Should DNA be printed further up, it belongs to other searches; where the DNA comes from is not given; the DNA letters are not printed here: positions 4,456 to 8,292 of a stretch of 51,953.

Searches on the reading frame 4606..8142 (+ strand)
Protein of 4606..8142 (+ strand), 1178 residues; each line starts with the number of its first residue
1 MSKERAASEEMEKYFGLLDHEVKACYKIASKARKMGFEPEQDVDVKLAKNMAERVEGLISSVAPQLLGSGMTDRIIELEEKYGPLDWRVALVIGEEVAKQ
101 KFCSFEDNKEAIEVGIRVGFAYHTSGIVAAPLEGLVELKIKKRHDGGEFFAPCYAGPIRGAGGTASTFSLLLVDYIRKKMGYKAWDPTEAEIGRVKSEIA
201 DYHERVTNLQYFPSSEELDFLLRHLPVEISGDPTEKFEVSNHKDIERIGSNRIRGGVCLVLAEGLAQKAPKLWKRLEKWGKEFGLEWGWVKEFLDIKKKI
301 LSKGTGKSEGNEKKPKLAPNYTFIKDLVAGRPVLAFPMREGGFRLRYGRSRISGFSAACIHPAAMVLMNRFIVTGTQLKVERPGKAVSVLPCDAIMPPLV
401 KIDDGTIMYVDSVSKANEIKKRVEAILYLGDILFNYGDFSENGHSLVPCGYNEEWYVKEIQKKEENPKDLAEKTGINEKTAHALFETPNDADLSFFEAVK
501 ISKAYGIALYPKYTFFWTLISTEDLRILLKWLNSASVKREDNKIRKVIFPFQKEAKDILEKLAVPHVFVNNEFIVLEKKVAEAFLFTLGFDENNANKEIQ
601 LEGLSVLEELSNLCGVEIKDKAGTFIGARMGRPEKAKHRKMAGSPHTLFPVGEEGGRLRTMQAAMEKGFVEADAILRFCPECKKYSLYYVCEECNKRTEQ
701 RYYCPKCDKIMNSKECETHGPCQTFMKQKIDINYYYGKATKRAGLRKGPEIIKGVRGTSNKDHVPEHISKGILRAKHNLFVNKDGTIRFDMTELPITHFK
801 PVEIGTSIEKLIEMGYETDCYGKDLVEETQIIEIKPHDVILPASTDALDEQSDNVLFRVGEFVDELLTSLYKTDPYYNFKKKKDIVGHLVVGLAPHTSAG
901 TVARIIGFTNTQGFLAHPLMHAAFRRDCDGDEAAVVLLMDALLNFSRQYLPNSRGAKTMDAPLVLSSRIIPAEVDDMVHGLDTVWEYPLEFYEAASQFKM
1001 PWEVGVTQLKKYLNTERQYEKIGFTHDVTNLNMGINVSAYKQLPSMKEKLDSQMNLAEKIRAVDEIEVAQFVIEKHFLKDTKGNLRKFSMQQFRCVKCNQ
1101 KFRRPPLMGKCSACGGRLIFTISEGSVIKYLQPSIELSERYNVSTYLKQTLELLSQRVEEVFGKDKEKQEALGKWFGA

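Call 79: search_protein_families(library=pfam, max_evalue=0.0001, proteins=[window:4606-8142:+])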
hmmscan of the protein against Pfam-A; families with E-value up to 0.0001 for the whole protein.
window:4606-8142:+ (1178 aa): 3 families
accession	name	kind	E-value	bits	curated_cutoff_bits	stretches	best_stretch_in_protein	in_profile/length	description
PF24844.1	PolC_DP2_central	-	2.4e-120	402.3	24.3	1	311-709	2-368/372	DNA polymerase II large subunit DP2, central domain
PF24846.1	PolC_DP2_cat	-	5.4e-115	383.9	24.3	1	749-1049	5-299/299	DNA polymerase II large subunit DP2, catalytic domain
PF03833.19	PolC_DP2_N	-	1.4e-81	274.1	24.3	1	13-294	1-269/271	DNA polymerase II large subunit DP2, N-terminal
